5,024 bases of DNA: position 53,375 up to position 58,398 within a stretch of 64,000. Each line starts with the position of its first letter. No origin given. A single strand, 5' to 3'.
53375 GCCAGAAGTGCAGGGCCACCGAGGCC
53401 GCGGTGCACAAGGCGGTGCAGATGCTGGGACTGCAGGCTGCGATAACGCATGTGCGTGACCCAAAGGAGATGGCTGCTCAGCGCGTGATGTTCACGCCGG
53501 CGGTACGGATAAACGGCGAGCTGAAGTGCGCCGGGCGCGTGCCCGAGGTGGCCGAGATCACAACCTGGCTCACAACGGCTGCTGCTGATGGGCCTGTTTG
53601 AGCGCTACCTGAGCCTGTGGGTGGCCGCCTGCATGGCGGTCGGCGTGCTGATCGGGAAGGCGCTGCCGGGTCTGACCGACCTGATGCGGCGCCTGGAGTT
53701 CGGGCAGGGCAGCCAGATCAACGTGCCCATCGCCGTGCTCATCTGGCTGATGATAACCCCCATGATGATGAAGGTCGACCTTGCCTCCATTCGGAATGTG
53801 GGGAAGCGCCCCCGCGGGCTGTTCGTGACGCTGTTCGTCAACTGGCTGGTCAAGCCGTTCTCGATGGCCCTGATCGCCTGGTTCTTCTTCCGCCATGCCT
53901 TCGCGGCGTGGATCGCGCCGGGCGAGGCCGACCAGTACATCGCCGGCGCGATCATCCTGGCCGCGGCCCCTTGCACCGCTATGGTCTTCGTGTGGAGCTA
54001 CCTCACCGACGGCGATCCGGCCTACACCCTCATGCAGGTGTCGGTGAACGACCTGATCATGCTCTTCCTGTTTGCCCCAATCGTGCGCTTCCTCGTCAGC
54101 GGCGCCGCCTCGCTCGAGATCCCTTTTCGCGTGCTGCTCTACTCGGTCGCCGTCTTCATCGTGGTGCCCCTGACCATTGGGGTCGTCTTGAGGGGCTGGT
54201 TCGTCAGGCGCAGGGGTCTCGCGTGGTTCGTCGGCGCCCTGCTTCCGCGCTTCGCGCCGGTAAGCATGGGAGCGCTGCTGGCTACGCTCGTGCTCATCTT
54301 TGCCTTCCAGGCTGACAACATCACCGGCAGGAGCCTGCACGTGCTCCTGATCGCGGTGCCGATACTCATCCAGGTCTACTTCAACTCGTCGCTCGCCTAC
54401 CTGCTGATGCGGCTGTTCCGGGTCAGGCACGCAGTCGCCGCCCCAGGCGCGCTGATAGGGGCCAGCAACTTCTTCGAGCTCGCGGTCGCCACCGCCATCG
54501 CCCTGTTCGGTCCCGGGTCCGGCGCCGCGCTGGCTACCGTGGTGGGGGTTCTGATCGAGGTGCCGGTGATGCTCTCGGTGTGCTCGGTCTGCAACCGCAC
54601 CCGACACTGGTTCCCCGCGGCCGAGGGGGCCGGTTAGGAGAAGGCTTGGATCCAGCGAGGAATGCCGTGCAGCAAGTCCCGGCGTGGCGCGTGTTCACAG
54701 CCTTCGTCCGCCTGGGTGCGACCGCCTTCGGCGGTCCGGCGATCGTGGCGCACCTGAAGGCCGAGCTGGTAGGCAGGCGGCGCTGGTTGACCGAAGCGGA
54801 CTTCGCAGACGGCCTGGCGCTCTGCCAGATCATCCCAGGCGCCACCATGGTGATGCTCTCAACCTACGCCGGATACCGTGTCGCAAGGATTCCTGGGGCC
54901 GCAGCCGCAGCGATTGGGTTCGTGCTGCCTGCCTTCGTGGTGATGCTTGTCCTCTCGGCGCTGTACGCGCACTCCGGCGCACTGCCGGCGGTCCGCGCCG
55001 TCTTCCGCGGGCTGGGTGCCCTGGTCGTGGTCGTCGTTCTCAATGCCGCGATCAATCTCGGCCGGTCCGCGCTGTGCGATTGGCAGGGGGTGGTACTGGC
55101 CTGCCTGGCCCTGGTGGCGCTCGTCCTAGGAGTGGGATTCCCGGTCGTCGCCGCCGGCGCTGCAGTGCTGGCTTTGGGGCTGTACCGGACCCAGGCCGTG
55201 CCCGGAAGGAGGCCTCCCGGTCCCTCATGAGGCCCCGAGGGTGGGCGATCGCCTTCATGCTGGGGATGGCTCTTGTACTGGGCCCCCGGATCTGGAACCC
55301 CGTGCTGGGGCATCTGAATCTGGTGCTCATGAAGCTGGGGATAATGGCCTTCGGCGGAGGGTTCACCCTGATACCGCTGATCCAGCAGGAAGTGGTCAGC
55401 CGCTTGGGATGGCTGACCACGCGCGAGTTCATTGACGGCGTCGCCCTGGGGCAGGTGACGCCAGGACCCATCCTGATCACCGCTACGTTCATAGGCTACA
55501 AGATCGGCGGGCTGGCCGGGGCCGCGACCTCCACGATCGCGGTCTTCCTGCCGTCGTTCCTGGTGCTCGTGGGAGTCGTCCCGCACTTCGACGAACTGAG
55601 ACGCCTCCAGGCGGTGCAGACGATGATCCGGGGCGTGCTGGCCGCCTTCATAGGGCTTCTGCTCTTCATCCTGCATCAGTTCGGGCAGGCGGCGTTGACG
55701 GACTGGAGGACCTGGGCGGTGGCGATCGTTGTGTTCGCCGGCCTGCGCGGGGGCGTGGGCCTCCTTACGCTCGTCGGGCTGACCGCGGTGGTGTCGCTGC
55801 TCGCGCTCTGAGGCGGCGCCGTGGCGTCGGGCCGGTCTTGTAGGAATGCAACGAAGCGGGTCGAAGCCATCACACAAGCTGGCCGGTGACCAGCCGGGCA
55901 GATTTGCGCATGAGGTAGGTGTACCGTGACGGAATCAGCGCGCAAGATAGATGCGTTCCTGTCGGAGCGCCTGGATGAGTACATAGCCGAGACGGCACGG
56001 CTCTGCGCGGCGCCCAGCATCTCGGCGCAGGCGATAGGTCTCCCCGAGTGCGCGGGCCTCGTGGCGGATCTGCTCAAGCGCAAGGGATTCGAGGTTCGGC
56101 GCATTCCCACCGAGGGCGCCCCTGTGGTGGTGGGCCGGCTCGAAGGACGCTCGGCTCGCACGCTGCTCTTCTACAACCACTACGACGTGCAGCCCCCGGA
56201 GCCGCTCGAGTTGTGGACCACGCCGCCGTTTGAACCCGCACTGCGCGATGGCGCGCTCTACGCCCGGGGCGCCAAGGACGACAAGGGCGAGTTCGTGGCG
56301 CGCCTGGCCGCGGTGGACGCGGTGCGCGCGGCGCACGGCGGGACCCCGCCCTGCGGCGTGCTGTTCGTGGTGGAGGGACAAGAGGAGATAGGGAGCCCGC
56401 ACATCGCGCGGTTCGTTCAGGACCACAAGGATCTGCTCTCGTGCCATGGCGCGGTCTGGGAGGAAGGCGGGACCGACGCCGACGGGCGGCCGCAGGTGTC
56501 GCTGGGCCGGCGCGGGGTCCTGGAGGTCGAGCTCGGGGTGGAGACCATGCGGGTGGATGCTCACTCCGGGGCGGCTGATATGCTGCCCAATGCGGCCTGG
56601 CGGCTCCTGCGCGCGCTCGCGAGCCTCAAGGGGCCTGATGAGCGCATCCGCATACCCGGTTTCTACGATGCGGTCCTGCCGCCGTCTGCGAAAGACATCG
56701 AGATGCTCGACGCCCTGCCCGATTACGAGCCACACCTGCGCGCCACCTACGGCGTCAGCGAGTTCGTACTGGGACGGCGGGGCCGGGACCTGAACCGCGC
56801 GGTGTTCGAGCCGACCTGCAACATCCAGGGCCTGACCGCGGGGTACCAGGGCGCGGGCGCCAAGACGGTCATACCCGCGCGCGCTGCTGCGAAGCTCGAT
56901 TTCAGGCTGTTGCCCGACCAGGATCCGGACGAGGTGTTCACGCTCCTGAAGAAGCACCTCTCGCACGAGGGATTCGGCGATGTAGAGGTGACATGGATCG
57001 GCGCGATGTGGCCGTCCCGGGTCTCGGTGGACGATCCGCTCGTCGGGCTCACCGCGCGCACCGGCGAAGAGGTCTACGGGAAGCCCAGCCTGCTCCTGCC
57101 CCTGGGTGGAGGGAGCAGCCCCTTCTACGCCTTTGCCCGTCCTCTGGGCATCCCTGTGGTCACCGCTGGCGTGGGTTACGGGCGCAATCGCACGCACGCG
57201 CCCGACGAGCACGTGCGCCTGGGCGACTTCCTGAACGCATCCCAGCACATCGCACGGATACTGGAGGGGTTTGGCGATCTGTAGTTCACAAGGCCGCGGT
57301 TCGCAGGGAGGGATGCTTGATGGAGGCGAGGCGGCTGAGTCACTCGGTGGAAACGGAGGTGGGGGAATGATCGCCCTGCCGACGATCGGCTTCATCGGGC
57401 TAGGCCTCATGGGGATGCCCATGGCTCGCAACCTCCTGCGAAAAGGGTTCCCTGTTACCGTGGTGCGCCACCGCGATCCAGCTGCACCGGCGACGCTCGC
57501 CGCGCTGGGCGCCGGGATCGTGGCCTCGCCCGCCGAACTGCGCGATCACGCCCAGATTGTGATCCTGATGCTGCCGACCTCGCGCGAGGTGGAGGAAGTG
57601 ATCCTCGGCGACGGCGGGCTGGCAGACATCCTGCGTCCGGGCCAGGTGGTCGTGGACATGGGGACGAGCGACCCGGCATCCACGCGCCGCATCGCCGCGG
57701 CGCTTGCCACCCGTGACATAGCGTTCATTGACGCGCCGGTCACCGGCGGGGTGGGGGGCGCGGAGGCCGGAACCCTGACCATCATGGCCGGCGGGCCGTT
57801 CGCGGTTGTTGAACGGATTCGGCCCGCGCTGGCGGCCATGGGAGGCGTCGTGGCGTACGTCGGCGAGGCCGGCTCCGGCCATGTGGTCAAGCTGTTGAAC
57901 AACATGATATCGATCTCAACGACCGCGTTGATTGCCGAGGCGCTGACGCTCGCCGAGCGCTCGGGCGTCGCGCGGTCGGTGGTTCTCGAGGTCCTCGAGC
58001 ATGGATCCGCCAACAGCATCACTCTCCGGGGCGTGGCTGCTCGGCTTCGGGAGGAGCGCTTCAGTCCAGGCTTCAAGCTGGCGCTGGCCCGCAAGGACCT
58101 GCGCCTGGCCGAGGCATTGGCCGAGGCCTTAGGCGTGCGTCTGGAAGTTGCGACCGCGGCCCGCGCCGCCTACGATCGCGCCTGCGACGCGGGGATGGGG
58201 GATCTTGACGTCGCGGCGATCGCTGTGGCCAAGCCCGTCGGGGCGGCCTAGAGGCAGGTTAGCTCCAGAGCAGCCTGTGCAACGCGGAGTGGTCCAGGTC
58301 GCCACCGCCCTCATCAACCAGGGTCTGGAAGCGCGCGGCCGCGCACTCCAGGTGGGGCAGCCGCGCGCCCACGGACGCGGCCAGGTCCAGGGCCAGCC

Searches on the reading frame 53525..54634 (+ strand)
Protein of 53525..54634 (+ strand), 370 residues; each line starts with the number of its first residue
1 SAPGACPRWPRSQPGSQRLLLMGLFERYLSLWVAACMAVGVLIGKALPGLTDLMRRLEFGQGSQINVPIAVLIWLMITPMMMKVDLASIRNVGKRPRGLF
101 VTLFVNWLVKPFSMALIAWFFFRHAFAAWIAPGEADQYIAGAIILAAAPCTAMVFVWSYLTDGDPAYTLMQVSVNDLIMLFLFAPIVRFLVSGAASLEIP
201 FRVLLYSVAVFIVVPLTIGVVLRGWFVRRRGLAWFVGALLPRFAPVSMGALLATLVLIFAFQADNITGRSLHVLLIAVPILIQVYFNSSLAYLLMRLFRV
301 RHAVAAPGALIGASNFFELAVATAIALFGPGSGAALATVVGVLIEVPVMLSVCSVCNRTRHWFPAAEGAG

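Call 52: search_protein_families(library=pfam, proteins=[window:53525-54634:+], max_evalue=0.0001)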
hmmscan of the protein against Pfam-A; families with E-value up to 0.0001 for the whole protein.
window:53525-54634:+ (370 aa): 1 family
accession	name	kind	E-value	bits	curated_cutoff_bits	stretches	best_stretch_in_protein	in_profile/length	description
PF01758.21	SBF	-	9.3e-36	123.7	24.3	1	71-268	2-190/191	Sodium Bile acid symporter family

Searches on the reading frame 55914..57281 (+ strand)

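Call 52: search_protein_families(library=pfam, proteins=[window:55914-57281:+], max_evalue=0.0001)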
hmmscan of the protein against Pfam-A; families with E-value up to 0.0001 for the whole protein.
window:55914-57281:+ (456 aa): 2 families
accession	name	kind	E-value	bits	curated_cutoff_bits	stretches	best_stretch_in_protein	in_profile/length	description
PF01546.33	Peptidase_M20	-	2.7e-27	96.5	24.6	1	85-451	1-205/206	Peptidase family M20/M25/M40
PF07687.19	M20_dimer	-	1.7e-15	57.3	21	1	198-353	2-103/107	Peptidase dimerisation domain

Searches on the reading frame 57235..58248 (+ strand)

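Call 52: search_protein_families(library=pfam, proteins=[window:57235-58248:+], max_evalue=0.0001)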
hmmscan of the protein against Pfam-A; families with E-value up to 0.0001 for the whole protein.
window:57235-58248:+ (338 aa): 4 families
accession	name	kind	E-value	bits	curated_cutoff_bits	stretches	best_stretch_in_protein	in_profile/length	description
PF03446.21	NAD_binding_2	-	2.3e-49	167.9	21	1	50-210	1-161/161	NAD binding domain of 6-phosphogluconate dehydrogenase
PF14833.11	NAD_binding_11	-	3.7e-28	98.7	30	1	213-330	1-119/122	NAD-binding of NADP-dependent 3-hydroxyisobutyrate dehydrogenase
PF03807.23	F420_oxidored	-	1.1e-07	32.8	21.6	1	50-122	1-75/94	NADP oxidoreductase coenzyme F420-dependent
PF02826.25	2-Hacid_dh_C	-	2.7e-05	24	25.1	1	50-163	38-147/178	D-isomer specific 2-hydroxyacid dehydrogenase, NAD binding domain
